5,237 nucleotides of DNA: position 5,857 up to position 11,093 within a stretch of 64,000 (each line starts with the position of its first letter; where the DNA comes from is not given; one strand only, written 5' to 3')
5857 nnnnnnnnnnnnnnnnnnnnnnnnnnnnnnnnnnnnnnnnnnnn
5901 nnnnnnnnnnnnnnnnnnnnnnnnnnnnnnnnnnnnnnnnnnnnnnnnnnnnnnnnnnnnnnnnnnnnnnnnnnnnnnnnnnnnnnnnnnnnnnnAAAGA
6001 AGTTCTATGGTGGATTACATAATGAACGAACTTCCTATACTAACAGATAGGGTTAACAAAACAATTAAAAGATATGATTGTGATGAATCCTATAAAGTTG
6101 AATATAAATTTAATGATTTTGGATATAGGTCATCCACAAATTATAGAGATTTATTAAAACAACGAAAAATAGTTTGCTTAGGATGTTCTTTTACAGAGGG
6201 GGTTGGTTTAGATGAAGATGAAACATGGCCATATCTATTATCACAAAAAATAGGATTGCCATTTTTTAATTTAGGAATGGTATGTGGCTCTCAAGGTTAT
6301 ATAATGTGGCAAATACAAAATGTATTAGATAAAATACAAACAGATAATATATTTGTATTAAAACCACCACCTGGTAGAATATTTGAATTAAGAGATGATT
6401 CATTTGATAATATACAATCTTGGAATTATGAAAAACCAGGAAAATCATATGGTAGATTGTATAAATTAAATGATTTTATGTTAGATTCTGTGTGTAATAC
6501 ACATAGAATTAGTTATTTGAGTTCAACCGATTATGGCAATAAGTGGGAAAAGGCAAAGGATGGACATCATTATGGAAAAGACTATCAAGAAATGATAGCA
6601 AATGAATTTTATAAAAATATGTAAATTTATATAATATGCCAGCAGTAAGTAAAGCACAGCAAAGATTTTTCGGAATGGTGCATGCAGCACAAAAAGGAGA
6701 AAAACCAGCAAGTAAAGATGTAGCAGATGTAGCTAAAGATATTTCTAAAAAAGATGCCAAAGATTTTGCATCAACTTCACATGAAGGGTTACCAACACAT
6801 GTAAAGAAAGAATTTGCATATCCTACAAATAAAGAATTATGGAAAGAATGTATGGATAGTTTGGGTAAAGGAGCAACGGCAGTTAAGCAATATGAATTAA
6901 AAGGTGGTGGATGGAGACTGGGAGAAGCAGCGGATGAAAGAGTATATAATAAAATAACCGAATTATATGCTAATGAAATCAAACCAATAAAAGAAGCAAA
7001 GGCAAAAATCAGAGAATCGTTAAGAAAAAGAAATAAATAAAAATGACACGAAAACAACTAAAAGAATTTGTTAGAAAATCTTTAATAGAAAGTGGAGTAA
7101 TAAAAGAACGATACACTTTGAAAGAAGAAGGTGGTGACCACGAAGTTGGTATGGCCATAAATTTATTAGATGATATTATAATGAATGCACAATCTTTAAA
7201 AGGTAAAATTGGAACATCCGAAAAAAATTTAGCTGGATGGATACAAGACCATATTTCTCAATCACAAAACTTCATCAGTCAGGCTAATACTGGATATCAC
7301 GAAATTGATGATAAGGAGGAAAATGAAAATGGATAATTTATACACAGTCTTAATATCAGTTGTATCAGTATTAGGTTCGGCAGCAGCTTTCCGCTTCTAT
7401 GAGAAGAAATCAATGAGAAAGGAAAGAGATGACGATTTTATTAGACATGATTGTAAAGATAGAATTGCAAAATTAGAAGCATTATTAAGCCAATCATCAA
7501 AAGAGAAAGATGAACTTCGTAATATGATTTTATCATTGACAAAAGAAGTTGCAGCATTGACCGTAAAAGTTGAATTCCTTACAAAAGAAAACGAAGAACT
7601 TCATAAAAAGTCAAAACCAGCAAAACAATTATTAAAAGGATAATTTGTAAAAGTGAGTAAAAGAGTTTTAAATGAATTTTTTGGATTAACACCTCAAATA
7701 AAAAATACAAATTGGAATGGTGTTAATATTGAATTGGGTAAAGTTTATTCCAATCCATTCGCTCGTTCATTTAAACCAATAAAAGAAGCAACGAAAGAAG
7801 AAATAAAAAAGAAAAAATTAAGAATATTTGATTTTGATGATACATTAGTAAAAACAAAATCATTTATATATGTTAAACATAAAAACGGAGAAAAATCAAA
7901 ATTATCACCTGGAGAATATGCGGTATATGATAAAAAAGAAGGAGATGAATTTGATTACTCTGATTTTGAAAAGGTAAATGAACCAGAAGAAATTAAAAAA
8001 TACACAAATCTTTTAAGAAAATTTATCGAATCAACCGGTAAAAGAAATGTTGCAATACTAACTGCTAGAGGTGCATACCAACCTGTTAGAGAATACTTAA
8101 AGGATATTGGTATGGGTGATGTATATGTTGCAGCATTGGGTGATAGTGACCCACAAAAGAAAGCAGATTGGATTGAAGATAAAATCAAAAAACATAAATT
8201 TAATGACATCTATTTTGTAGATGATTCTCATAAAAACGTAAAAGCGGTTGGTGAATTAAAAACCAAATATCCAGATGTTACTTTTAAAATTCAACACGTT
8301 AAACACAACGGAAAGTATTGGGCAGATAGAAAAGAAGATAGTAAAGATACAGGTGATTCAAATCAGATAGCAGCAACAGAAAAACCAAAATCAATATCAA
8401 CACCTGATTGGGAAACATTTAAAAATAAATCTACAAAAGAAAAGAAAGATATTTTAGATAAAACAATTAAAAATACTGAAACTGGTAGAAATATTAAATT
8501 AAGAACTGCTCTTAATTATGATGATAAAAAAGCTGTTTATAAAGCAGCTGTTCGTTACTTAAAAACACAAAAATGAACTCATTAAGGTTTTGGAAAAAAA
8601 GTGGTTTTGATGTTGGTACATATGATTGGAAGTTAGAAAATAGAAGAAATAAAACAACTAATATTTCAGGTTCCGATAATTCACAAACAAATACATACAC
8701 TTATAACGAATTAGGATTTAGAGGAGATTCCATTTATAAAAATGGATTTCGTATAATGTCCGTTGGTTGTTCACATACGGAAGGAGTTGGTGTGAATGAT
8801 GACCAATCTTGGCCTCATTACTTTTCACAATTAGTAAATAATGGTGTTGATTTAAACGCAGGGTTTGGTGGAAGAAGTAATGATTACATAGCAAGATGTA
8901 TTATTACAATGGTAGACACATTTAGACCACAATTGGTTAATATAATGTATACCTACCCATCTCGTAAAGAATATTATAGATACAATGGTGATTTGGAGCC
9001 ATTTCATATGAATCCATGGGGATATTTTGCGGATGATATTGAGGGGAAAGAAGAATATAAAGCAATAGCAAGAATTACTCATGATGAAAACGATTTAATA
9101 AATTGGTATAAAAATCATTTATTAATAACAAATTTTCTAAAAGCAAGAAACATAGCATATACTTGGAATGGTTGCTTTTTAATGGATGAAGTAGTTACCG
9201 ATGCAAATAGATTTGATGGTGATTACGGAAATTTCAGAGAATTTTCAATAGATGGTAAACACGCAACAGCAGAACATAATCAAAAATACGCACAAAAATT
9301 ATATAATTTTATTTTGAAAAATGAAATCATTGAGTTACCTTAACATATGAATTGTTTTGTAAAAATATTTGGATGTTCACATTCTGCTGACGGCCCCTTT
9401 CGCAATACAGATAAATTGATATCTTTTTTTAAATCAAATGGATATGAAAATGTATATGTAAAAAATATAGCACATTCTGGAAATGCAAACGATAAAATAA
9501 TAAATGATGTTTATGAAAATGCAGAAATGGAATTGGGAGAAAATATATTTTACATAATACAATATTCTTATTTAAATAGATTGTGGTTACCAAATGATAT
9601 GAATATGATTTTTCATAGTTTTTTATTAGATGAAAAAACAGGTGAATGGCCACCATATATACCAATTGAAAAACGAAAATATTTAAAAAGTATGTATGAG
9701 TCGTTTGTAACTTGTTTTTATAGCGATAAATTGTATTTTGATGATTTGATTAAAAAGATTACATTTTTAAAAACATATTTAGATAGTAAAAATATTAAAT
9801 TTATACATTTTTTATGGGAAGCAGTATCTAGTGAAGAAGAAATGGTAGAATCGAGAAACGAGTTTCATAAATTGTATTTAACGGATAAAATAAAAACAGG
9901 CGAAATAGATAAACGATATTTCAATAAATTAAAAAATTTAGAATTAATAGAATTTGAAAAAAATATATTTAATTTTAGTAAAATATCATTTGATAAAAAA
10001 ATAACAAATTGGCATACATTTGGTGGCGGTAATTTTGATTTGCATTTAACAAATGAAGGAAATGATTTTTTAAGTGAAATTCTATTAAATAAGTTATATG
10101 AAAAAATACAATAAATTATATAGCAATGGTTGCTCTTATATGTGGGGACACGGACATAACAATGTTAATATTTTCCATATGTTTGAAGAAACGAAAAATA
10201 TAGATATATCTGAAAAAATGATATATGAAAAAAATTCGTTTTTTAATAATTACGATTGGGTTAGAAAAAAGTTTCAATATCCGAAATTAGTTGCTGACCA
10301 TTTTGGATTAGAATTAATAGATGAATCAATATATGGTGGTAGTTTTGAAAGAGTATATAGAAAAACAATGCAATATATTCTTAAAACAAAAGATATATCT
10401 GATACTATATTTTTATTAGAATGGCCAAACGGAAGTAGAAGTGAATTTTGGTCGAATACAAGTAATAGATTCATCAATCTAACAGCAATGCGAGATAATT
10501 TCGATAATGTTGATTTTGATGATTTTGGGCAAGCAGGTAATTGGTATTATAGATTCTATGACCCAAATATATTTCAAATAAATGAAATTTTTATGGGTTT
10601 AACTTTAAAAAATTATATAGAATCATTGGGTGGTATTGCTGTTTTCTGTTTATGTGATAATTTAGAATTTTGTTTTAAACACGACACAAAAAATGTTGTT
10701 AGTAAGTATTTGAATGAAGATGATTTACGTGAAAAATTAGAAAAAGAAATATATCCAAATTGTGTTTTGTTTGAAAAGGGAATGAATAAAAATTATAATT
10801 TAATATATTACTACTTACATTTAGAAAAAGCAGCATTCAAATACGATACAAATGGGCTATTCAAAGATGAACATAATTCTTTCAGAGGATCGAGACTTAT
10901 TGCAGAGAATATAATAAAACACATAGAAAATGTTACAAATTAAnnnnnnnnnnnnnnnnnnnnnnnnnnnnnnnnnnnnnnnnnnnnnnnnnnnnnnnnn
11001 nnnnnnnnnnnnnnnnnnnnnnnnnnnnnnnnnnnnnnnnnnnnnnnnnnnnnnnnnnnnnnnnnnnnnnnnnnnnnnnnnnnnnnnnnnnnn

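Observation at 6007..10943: Seven-member expansion of small SGNH/GDSL-family paralogs inside a phage glycosyltransferase island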

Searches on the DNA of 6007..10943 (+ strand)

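Call 8: search_dna_similar(query=window:6007-10943:+, collection=phages, mode=near)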
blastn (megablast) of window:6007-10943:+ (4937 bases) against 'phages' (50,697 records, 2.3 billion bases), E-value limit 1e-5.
No match.
